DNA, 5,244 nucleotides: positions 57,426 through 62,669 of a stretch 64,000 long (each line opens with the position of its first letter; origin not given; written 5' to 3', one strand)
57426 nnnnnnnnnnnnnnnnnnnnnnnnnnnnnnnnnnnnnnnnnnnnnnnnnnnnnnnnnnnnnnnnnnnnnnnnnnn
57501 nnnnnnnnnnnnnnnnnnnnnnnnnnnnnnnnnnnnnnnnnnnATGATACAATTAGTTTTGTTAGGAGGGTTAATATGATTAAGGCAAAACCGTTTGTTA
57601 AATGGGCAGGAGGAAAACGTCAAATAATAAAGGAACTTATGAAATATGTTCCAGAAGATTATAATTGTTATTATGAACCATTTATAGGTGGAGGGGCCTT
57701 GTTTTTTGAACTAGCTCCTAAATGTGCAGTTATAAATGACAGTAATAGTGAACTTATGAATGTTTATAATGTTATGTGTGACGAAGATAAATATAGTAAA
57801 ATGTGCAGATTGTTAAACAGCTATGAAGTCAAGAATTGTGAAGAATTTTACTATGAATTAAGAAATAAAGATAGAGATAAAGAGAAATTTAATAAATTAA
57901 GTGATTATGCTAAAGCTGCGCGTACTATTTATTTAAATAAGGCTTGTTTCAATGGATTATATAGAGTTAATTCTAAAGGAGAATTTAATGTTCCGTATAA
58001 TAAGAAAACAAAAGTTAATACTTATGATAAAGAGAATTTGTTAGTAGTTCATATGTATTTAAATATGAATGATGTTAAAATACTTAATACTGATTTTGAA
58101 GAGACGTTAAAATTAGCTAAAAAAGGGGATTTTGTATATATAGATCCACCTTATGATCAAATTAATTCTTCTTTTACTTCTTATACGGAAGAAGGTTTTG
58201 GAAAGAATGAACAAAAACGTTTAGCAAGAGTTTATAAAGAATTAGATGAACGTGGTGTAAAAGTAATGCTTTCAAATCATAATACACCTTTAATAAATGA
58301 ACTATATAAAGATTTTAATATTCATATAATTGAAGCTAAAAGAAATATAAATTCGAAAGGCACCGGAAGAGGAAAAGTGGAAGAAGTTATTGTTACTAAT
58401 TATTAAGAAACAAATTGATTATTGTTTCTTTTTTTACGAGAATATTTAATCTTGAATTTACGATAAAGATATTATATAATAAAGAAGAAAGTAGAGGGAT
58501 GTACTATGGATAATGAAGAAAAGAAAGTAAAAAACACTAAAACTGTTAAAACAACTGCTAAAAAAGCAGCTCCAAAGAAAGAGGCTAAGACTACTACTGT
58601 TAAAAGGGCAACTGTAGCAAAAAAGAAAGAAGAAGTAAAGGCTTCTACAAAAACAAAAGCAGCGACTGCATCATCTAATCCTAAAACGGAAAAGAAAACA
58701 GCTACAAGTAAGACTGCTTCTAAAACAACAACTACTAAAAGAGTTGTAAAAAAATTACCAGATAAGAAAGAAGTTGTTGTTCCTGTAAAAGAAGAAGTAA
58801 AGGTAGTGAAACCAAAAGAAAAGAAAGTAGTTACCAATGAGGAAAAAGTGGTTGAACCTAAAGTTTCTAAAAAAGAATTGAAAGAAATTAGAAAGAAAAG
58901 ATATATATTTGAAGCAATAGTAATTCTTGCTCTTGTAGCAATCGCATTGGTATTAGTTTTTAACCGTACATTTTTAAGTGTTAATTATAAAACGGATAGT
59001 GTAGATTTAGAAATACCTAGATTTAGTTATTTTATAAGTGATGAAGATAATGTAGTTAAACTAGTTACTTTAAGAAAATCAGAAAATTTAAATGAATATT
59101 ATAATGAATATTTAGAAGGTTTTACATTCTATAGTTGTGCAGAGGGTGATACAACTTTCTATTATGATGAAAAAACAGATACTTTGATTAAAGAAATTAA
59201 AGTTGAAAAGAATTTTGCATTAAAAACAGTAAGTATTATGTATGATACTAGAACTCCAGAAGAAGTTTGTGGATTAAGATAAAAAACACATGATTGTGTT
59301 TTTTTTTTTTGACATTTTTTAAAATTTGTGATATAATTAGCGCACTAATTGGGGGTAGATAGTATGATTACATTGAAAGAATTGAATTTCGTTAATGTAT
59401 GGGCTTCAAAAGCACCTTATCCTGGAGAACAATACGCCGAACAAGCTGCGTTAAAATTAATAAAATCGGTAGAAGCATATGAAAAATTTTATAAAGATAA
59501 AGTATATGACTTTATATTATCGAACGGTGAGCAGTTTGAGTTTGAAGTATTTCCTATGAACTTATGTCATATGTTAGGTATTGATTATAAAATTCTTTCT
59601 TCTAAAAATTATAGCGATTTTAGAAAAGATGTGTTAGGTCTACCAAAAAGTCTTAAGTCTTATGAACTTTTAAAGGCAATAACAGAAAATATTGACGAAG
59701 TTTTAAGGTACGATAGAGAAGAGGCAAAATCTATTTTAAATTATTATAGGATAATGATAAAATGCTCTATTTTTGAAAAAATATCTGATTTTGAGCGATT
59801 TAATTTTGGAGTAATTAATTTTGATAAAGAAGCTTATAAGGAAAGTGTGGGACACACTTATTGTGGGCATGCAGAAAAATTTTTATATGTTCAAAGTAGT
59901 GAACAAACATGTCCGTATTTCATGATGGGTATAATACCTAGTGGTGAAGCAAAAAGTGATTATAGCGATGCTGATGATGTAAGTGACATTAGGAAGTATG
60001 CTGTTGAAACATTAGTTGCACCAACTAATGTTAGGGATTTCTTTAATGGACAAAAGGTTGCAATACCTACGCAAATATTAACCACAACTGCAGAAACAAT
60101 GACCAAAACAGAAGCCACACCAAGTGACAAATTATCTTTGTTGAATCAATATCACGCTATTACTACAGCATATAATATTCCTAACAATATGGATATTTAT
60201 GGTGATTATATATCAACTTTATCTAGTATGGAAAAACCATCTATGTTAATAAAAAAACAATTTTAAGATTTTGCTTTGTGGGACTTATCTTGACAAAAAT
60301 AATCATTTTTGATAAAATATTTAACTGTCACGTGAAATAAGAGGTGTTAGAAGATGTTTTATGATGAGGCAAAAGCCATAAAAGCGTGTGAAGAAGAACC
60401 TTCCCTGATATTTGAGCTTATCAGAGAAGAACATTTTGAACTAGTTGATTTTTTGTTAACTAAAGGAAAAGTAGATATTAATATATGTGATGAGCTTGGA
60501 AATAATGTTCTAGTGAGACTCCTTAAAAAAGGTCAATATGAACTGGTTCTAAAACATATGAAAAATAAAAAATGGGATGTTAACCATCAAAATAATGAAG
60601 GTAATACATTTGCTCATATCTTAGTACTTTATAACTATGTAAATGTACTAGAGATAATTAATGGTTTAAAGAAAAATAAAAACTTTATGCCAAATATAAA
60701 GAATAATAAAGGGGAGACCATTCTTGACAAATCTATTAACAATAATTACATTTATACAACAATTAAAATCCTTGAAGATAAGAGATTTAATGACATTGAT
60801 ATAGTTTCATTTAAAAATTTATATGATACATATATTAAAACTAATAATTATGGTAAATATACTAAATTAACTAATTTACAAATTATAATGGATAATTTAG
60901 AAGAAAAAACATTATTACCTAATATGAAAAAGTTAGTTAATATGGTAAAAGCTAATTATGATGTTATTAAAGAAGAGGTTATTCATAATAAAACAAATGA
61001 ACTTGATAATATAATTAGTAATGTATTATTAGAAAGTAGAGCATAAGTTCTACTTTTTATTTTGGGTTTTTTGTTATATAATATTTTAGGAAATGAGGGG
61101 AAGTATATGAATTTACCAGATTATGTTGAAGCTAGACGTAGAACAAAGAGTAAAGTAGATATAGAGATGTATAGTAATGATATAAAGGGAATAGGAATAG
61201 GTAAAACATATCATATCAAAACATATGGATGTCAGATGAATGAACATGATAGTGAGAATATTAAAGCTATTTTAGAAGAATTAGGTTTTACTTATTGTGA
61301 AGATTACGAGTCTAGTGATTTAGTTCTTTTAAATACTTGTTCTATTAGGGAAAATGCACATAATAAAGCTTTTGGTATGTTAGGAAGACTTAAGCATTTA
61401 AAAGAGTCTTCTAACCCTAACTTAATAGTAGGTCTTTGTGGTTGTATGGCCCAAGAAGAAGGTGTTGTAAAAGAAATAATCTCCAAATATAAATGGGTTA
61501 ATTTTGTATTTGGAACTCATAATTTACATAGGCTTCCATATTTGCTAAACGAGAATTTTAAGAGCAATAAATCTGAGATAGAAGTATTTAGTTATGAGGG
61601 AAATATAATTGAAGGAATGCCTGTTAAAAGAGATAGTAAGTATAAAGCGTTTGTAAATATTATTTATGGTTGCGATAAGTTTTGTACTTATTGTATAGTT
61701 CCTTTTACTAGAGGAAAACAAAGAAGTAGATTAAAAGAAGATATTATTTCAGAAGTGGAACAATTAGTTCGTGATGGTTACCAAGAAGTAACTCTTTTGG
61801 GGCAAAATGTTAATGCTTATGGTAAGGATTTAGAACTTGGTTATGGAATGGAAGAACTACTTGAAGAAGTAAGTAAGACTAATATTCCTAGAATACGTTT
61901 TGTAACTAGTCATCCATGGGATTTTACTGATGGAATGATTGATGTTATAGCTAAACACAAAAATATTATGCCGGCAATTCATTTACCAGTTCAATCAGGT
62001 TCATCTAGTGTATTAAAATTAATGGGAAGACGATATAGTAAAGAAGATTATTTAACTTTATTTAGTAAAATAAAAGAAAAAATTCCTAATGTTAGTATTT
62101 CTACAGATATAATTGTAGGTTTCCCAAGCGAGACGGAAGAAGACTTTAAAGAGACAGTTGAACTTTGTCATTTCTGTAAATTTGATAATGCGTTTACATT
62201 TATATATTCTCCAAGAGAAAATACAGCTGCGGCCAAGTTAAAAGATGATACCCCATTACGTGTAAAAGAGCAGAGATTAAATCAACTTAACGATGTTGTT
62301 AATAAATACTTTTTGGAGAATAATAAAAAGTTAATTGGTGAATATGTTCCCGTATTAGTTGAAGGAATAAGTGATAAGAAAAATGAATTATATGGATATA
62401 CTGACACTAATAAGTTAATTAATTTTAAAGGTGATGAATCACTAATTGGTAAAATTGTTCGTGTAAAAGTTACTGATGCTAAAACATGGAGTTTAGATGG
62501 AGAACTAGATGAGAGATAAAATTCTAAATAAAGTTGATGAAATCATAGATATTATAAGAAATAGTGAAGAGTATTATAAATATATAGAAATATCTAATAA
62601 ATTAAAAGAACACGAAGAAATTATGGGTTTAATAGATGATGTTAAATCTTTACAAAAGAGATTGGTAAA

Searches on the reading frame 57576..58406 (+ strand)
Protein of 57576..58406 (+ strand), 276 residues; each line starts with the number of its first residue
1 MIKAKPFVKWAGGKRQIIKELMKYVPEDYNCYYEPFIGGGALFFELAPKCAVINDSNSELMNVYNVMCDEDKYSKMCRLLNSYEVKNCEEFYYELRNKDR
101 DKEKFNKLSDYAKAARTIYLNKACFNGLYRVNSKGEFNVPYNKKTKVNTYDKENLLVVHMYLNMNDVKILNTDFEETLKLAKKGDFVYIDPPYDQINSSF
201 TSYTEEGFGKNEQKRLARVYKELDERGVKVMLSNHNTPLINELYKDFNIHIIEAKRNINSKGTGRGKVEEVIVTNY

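Call 79: search_protein_families(library=pfam, proteins=[window:57576-58406:+], max_evalue=0.00001)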
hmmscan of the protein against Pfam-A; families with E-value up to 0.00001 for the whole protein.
window:57576-58406:+ (276 aa): 1 family
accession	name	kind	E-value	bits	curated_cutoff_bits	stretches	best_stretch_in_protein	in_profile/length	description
PF02086.21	MethyltransfD12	-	4.5e-65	220.3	22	1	10-258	1-253/253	D12 class N6 adenine-specific DNA methyltransferase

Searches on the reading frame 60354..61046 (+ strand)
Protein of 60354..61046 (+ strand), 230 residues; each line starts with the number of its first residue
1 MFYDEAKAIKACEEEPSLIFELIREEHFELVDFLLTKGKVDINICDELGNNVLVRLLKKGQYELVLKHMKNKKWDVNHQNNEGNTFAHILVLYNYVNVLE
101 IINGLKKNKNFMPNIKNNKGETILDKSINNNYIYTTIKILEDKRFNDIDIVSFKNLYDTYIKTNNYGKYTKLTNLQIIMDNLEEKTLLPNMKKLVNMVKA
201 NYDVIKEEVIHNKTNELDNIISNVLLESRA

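Call 80: search_protein_families(library=pfam, proteins=[window:60354-61046:+], max_evalue=0.00001)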
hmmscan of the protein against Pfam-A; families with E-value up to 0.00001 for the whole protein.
window:60354-61046:+ (230 aa): 3 families
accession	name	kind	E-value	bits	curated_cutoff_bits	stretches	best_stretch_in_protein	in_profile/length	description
PF13637.12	Ank_4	-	3.6e-10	40.3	22.7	0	56-100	4-47/50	Ankyrin repeats (many copies)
PF13857.12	Ank_5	-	2.4e-08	34.6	27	0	73-125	6-54/56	Ankyrin repeats (many copies)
PF12796.13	Ank_2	-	3.9e-07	31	27.3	1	24-102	6-79/90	Ankyrin repeats (3 copies)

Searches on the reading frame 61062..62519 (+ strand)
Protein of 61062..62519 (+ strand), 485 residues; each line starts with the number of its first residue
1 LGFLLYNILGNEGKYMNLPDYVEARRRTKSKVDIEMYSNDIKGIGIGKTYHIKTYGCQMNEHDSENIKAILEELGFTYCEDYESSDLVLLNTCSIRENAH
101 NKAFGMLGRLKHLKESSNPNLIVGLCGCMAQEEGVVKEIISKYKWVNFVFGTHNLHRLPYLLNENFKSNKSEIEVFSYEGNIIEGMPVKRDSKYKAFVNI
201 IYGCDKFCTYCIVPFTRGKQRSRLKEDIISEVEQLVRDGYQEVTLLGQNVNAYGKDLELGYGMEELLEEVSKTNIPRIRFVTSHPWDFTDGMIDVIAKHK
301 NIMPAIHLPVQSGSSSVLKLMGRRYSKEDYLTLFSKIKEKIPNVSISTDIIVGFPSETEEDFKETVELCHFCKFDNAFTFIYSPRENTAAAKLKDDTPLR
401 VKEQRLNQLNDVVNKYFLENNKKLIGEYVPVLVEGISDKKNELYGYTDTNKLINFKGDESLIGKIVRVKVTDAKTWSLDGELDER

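Call 80: search_protein_families(library=pfam, proteins=[window:61062-62519:+], max_evalue=0.00001)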
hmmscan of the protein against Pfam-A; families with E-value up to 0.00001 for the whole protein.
window:61062-62519:+ (485 aa): 3 families
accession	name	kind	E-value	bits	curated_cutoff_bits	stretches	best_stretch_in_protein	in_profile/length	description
PF04055.27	Radical_SAM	-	2.2e-29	103.2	29.5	1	198-369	1-166/166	Radical SAM superfamily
PF00919.26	UPF0004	-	5.8e-28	97.2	27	1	50-151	2-98/98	Uncharacterized protein family UPF0004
PF01938.26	TRAM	-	2.8e-16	59.6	21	1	423-482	2-60/61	TRAM domain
